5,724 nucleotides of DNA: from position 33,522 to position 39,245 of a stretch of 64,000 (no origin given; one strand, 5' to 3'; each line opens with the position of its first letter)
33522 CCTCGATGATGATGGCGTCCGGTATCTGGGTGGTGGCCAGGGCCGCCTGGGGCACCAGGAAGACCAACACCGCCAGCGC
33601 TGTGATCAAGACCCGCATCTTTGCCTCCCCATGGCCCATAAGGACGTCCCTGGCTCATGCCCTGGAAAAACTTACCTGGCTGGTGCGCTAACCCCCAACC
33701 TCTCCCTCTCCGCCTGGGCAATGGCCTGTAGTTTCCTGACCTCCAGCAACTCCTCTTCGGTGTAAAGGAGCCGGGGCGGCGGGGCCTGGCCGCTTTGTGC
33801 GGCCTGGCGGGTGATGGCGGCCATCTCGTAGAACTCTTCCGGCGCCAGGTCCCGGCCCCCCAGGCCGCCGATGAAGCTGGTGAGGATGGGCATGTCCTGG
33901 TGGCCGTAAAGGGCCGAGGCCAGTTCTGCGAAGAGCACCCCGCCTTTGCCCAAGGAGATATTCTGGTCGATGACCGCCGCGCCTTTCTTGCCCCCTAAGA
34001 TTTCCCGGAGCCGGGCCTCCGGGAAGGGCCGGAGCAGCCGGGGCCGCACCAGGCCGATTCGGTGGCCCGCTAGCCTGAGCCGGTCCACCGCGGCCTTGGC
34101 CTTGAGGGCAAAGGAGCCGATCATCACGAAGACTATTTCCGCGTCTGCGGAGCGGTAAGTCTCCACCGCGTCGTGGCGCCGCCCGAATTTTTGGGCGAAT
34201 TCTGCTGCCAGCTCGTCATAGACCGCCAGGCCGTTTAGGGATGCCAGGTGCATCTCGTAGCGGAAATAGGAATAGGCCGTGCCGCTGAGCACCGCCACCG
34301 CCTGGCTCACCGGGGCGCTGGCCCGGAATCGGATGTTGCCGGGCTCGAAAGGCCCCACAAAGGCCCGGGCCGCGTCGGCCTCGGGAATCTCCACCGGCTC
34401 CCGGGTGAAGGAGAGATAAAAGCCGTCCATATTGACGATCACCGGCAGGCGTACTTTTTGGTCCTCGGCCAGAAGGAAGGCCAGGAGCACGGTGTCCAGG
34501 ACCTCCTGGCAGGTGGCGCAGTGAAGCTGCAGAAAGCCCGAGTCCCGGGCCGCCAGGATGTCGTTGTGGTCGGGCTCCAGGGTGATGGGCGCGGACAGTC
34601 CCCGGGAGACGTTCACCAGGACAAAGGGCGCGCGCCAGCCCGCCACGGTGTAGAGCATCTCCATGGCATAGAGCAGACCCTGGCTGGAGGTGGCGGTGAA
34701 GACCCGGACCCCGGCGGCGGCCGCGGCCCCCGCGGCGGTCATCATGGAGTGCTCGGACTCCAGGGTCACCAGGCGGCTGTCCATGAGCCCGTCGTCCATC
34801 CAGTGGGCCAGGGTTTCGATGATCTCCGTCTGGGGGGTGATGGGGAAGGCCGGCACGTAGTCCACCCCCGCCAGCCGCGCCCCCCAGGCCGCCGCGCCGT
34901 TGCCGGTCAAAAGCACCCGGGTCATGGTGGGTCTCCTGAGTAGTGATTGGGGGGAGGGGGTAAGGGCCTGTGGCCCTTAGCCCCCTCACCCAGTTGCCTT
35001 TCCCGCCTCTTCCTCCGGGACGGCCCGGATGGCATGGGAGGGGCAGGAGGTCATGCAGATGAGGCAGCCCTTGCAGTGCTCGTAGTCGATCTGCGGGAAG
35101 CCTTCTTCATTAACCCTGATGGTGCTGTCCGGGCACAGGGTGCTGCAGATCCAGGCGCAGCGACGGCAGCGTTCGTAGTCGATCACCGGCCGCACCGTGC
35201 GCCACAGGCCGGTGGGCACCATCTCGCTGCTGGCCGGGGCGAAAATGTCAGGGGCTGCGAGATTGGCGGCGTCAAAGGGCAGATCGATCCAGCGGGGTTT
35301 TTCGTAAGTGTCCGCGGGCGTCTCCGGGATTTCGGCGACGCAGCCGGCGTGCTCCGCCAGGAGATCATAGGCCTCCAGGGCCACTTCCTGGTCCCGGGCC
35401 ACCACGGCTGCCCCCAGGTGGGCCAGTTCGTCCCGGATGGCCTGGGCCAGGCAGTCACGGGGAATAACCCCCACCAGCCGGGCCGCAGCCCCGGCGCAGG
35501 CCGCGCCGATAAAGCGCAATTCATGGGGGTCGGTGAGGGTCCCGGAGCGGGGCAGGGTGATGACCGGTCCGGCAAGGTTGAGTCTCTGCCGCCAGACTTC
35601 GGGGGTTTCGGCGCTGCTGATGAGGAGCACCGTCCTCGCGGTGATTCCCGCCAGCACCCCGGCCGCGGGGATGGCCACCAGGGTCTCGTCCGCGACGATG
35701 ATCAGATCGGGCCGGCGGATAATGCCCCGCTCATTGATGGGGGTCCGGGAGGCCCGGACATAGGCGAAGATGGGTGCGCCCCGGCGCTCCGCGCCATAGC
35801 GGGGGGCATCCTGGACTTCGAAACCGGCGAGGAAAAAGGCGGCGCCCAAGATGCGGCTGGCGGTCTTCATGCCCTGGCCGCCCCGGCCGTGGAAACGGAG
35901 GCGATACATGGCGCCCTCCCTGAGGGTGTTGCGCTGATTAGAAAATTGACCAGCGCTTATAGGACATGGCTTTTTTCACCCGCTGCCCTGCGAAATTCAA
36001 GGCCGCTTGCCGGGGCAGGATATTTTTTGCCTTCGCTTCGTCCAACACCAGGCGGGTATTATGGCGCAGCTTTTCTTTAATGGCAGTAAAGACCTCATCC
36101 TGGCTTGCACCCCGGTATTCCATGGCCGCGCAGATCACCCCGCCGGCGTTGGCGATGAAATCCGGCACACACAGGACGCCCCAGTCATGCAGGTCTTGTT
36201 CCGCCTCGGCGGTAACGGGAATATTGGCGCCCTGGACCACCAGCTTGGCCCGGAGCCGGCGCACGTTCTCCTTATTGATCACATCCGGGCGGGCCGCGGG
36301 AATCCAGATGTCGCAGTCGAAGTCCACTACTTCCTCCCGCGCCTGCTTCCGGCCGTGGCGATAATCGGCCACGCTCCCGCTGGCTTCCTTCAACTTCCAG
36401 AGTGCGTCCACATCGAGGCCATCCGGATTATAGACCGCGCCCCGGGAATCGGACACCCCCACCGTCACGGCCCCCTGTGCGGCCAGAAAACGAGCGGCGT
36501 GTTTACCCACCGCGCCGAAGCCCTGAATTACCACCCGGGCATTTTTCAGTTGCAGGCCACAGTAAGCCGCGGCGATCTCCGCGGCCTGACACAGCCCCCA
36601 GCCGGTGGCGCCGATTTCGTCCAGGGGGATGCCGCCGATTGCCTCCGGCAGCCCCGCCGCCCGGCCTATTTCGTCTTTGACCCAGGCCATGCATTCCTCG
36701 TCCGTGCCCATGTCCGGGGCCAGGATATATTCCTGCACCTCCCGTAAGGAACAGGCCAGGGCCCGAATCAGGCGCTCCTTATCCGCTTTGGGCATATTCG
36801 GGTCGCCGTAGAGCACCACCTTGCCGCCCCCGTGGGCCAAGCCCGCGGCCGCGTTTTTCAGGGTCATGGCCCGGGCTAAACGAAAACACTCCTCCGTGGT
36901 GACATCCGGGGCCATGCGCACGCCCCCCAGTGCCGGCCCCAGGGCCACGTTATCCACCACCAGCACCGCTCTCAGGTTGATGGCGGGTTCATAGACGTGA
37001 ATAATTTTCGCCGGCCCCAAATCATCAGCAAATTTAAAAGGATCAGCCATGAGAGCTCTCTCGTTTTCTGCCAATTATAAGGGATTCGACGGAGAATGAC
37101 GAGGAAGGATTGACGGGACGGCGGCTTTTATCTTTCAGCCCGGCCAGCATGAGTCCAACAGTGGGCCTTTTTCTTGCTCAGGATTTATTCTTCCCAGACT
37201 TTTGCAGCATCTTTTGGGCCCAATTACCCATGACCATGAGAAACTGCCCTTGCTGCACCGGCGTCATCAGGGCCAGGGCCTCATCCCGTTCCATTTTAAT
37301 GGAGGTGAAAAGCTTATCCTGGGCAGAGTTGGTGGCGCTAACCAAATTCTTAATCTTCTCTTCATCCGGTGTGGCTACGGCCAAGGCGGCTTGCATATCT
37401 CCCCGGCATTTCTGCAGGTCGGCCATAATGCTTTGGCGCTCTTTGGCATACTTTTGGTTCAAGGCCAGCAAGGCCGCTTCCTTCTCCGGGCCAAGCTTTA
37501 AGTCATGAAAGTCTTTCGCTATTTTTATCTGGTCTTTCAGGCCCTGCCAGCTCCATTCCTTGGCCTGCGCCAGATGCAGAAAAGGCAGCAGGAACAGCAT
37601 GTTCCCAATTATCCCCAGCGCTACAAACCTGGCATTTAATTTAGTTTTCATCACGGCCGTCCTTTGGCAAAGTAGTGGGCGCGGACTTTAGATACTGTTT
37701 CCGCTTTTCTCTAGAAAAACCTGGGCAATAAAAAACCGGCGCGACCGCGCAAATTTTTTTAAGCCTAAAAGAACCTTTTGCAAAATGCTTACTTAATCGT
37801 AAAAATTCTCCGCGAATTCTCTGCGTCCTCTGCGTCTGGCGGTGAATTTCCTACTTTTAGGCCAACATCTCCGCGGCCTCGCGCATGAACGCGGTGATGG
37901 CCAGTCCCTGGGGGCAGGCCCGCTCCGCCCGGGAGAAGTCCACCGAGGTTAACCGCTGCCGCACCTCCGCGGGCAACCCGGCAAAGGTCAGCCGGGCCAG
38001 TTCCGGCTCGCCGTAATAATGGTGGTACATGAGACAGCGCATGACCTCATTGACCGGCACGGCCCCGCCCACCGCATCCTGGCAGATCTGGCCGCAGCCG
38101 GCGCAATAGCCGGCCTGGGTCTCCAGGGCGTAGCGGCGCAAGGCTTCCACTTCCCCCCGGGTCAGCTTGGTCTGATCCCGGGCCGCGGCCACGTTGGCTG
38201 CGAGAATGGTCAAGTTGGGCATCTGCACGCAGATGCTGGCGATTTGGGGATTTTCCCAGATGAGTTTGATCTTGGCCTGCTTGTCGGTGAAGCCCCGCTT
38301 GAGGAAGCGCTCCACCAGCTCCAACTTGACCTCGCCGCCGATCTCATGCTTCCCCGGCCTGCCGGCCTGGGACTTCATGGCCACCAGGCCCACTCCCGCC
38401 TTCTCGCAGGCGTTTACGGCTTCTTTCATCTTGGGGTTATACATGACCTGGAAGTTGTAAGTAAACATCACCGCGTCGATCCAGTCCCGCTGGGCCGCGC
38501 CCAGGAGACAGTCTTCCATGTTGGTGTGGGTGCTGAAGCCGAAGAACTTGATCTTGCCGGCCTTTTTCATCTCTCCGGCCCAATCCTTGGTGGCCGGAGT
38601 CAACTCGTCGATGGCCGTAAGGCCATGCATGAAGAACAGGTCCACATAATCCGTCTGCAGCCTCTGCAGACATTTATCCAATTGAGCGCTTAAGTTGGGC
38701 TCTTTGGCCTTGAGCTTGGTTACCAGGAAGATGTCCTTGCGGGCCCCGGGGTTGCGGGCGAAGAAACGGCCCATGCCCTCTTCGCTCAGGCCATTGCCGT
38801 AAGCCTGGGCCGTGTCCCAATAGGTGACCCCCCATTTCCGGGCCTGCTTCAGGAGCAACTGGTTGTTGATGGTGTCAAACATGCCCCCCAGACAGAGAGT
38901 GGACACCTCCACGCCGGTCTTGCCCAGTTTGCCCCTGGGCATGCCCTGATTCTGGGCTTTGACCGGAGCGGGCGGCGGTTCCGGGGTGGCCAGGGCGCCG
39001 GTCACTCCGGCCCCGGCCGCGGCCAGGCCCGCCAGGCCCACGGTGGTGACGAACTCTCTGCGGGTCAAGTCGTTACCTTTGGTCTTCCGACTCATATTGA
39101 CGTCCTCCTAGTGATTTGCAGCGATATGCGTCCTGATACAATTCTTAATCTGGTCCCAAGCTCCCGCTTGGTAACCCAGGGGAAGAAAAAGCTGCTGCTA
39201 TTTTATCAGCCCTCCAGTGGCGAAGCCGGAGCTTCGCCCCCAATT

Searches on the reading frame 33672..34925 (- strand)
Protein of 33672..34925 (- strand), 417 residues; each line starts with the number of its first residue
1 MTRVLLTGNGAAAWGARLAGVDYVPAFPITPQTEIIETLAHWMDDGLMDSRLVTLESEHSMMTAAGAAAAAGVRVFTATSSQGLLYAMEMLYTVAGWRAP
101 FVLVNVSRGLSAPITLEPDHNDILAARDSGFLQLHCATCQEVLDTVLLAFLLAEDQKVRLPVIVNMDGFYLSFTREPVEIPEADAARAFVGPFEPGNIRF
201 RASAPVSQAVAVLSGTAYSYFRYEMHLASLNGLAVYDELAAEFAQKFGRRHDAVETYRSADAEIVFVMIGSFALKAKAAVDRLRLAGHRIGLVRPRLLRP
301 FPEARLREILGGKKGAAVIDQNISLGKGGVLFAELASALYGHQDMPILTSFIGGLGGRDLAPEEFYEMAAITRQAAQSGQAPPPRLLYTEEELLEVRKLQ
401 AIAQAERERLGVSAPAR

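Call 51: search_protein_families(library=pfam, proteins=[window:33672-34925:-], max_evalue=0.0001)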
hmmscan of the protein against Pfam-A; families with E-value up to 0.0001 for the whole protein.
window:33672-34925:- (417 aa): 2 families
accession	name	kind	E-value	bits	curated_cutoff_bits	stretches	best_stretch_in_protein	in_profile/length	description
PF01855.24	POR_N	-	1.1e-55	189.3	27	1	15-209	2-196/231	Pyruvate flavodoxin/ferredoxin oxidoreductase, thiamine diP-bdg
PF17147.9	PFOR_II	-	1.3e-26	93.3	27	1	262-364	1-101/102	Pyruvate:ferredoxin oxidoreductase core domain II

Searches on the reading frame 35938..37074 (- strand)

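Call 51: search_protein_families(library=pfam, proteins=[window:35938-37074:-], max_evalue=0.0001)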
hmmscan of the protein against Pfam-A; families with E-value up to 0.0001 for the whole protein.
window:35938-37074:- (378 aa): 2 families
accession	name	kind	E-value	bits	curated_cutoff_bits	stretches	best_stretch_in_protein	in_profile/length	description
PF00208.27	ELFV_dehydrog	-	6e-60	203.4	23.4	1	147-372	1-239/241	Glutamate/Leucine/Phenylalanine/Valine dehydrogenase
PF02812.23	ELFV_dehydrog_N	-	2.6e-22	79.4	25.3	1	34-136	21-127/129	Glu/Leu/Phe/Val dehydrogenase, dimerisation domain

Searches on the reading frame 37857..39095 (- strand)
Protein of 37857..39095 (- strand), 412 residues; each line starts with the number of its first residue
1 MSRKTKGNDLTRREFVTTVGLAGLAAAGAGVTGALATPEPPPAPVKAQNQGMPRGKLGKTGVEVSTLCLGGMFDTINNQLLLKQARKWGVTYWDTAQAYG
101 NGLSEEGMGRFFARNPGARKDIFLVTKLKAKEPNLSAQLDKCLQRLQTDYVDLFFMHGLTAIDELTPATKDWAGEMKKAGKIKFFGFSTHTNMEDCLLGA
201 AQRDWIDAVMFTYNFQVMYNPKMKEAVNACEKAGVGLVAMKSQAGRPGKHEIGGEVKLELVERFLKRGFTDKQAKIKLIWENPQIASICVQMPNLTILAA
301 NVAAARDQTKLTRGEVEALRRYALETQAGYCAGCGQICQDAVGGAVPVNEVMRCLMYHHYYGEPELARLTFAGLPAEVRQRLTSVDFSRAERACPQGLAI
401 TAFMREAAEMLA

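Call 51: search_protein_families(library=pfam, proteins=[window:37857-39095:-], max_evalue=0.0001)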
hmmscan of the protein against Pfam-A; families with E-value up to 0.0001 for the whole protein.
window:37857-39095:- (412 aa): 1 family
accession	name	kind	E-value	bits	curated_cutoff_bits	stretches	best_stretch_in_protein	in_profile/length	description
PF00248.27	Aldo_ket_red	-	1.5e-25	90.3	24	1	81-244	24-193/291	Aldo/keto reductase family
